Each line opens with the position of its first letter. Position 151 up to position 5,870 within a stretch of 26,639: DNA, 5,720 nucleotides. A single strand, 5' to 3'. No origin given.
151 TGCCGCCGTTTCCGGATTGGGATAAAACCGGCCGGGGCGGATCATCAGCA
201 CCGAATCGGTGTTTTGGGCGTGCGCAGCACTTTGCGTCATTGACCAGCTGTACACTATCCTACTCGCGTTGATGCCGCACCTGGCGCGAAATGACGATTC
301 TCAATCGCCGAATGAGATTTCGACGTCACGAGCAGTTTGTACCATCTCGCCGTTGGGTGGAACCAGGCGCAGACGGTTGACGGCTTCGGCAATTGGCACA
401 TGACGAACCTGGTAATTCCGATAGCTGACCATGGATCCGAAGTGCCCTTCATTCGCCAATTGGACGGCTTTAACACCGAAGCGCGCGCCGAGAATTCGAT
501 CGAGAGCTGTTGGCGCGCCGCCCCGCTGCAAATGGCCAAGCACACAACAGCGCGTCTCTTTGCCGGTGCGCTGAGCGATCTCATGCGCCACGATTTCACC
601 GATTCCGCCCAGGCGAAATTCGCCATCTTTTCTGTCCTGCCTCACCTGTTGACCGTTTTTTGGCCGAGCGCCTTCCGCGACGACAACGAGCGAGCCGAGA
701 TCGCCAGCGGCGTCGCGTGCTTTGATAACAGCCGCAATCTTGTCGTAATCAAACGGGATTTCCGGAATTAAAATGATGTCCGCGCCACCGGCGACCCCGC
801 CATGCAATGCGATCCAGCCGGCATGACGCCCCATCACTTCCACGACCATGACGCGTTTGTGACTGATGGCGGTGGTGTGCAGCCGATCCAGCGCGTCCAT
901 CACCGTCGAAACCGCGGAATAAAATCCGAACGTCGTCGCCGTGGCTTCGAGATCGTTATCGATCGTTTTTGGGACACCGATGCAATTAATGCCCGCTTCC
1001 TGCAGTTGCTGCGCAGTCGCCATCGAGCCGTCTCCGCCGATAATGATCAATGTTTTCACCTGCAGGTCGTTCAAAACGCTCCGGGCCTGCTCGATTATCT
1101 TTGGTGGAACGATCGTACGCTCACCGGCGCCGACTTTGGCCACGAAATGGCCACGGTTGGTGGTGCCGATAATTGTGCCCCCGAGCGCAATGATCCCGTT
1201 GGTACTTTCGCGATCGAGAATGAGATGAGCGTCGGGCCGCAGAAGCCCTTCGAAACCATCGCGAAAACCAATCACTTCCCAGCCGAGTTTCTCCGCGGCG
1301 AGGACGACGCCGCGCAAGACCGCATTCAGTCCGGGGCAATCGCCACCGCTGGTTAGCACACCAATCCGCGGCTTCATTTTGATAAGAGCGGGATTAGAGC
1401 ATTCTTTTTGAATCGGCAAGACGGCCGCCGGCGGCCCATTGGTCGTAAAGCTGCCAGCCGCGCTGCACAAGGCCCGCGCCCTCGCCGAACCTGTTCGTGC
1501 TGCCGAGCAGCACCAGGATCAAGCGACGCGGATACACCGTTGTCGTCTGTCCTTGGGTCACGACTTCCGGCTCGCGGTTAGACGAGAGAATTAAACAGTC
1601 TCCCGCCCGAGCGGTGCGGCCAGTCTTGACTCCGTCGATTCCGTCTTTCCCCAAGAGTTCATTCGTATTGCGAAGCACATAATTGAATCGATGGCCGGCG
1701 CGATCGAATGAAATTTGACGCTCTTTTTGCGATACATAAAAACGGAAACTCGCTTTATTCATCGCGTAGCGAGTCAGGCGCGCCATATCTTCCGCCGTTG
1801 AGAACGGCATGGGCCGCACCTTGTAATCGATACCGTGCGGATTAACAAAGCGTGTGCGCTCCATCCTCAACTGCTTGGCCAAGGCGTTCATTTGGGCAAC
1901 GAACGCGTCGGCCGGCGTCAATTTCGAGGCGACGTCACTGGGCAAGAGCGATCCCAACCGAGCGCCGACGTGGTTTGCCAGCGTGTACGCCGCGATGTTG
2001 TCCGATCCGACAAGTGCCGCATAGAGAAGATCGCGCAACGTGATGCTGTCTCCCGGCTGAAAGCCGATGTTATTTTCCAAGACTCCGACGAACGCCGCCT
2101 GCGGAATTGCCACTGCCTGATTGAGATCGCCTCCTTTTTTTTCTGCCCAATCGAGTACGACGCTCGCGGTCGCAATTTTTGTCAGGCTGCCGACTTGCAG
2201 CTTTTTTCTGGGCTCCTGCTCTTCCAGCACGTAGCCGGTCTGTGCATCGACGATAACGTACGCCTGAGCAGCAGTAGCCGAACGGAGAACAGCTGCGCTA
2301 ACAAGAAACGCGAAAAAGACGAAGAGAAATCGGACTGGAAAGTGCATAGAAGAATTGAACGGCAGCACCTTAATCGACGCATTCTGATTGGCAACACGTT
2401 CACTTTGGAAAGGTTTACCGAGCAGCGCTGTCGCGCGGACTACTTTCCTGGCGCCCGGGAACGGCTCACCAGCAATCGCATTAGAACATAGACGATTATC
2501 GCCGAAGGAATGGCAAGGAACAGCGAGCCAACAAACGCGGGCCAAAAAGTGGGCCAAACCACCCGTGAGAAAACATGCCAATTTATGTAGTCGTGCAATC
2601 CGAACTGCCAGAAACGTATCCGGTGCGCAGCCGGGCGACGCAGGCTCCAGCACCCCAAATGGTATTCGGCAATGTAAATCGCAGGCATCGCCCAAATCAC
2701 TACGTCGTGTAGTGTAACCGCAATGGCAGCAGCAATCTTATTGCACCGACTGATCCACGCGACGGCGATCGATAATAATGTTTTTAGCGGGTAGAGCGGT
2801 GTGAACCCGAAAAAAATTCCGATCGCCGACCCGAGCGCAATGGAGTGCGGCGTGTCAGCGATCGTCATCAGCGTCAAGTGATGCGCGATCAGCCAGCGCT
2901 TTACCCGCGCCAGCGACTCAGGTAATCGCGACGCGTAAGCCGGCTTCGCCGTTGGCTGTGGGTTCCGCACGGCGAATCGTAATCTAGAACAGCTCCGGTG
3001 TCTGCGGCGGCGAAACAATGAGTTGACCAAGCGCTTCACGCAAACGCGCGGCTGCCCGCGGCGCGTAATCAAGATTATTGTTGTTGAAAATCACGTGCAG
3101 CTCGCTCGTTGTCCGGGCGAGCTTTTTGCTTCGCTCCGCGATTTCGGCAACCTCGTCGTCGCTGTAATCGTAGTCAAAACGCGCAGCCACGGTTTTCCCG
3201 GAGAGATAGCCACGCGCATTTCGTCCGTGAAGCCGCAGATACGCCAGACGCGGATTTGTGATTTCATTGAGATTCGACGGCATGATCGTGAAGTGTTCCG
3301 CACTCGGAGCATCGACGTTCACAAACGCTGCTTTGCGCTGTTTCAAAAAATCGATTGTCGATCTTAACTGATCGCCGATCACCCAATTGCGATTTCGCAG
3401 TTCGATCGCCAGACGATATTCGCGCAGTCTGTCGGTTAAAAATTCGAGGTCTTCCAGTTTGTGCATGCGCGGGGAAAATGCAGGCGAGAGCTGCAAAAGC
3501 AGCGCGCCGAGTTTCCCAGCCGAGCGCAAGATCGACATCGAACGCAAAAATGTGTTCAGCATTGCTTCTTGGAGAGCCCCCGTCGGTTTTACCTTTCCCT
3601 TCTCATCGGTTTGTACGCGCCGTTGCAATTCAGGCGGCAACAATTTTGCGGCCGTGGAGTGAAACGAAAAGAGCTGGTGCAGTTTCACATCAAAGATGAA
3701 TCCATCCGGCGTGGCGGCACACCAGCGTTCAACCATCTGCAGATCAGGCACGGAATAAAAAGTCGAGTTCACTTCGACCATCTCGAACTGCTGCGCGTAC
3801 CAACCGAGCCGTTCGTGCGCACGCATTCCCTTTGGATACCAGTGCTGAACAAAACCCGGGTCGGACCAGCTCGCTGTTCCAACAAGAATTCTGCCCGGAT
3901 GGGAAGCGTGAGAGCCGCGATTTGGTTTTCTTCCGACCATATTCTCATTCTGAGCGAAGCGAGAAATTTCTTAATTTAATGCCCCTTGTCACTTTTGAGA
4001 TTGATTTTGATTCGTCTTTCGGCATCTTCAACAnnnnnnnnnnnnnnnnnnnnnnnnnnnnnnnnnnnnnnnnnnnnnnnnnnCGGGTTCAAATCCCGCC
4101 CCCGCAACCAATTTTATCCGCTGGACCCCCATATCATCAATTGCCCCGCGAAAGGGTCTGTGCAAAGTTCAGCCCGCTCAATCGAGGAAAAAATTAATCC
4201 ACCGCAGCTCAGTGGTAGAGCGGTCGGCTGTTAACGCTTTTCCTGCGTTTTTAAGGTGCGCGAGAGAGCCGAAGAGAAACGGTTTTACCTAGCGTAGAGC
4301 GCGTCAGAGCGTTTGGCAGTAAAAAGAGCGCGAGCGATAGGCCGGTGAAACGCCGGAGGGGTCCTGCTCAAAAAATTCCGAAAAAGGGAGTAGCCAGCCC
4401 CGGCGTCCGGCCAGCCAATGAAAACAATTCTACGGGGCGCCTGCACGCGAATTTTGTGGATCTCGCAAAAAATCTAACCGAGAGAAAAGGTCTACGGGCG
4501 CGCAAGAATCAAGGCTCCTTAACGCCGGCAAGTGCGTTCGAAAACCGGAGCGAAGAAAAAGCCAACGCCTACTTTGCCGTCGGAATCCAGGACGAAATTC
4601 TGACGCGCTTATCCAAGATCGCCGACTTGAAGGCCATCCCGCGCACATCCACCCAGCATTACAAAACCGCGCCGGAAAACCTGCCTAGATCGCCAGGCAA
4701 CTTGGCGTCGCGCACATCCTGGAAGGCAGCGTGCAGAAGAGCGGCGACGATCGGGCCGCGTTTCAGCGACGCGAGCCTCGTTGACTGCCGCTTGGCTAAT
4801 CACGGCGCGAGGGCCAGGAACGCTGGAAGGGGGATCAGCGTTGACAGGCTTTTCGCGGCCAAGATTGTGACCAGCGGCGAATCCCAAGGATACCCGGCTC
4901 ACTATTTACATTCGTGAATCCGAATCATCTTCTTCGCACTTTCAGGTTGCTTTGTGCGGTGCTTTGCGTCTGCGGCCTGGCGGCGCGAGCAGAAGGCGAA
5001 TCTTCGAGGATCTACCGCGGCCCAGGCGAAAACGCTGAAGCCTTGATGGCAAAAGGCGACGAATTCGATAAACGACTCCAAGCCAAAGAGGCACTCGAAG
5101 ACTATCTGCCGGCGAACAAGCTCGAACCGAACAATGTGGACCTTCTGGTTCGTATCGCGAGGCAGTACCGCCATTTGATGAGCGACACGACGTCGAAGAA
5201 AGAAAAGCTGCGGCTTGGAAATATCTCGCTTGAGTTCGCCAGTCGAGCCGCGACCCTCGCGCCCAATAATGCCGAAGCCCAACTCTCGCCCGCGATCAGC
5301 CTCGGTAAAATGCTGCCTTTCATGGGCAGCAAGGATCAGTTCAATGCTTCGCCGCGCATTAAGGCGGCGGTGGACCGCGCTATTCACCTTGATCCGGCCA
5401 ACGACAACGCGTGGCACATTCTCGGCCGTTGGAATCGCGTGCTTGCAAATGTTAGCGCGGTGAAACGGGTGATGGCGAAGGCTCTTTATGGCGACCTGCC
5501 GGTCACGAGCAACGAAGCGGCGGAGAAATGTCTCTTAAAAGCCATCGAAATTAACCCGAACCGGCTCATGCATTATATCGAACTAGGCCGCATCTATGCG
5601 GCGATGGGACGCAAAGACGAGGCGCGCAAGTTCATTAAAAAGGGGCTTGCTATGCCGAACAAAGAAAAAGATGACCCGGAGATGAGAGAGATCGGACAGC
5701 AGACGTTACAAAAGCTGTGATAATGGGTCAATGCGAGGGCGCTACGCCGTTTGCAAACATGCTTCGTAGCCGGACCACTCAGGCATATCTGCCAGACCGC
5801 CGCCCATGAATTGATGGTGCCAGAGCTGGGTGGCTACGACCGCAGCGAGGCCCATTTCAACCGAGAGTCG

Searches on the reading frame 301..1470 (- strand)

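Call 4: search_protein_families(library=pfam, proteins=[window:301-1470:-])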
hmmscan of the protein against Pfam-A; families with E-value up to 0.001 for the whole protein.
window:301-1470:- (389 aa): 1 family
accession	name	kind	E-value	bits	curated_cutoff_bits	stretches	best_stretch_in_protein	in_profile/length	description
PF00365.25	PFK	-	3.6e-101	338.6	30.9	1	35-338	1-276/277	Phosphofructokinase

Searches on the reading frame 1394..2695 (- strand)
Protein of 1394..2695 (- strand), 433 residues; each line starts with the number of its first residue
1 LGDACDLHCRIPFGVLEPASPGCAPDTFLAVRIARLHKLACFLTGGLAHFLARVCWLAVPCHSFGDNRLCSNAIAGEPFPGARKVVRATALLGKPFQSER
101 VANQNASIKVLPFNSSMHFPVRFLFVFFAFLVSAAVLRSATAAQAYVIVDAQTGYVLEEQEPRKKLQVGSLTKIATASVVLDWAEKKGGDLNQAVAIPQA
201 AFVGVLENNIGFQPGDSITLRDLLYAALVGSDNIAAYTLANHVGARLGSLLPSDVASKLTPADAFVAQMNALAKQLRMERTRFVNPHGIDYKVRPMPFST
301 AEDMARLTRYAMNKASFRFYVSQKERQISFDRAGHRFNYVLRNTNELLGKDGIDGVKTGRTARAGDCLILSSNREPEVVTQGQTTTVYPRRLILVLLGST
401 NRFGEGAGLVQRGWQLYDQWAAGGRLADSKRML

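Call 4: search_protein_families(library=pfam, proteins=[window:1394-2695:-])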
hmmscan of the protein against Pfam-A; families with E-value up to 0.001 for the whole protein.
window:1394-2695:- (433 aa): 3 families
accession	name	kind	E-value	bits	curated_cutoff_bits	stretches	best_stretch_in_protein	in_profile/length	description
PF00768.25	Peptidase_S11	-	2.8e-42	145.3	27.6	1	140-374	9-225/239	D-alanyl-D-alanine carboxypeptidase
PF13354.11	Beta-lactamase2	-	1.8e-08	34.4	22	1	159-245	14-100/214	Beta-lactamase enzyme family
PF00144.29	Beta-lactamase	-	2.5e-06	27.4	27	1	164-376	48-312/329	Beta-lactamase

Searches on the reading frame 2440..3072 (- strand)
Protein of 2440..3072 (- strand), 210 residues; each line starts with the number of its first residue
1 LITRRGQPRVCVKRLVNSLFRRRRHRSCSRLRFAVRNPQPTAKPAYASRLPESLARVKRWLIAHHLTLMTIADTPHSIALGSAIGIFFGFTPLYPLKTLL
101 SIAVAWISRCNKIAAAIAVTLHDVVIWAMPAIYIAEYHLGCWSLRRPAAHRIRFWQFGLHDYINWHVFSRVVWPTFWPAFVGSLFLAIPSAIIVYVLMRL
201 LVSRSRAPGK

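Call 4: search_protein_families(library=pfam, proteins=[window:2440-3072:-])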
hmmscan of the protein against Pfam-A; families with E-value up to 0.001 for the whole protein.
window:2440-3072:- (210 aa): 1 family
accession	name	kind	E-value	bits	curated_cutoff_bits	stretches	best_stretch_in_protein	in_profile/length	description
PF09835.14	DUF2062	-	2.5e-27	96.1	27.4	1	59-206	2-142/147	Uncharacterized protein conserved in bacteria (DUF2062)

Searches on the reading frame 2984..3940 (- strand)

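Call 4: search_protein_families(library=pfam, proteins=[window:2984-3940:-])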
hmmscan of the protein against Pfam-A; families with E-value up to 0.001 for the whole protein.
window:2984-3940:- (318 aa): 1 family
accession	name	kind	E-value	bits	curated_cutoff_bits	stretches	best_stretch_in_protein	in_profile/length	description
PF01904.24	DUF72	-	2.3e-56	191.7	25.3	1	35-302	1-216/217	Protein of unknown function DUF72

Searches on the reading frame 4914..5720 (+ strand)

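Call 4: search_protein_families(library=pfam, proteins=[window:4914-5720:+])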
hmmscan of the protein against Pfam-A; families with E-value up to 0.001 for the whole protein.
window:4914-5720:+ (268 aa): 9 families
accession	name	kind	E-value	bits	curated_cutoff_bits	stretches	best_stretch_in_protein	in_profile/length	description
PF21033.3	RMD1-3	-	3.3e-15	56.4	26.7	1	47-255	15-220/235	Regulator of microtubule dynamics protein 1-3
PF13431.12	TPR_17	-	3.4e-12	46.1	24.4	1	206-238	1-33/34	Tetratricopeptide repeat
PF13181.12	TPR_8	-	1.9e-07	31.2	25.7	0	221-246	4-29/34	Tetratricopeptide repeat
PF13414.12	TPR_11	-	3.9e-07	30.1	26.8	0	200-232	10-42/42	TPR repeat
PF07719.23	TPR_2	-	2e-05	24.8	27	0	221-246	4-29/34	Tetratricopeptide repeat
PF00515.34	TPR_1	-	2.4e-05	24.4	27.8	0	201-216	18-33/34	Tetratricopeptide repeat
PF13428.12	TPR_14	-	3e-05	24.7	23.5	0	222-257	5-37/44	Tetratricopeptide repeat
PF23914.1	TPR_CcmH_CycH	-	0.00013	22.3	42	0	155-191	41-77/158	Cytochrome c-type biogenesis protein H TPR domain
PF13424.12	TPR_12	-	0.00035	21.1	30.1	0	202-247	21-74/77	Tetratricopeptide repeat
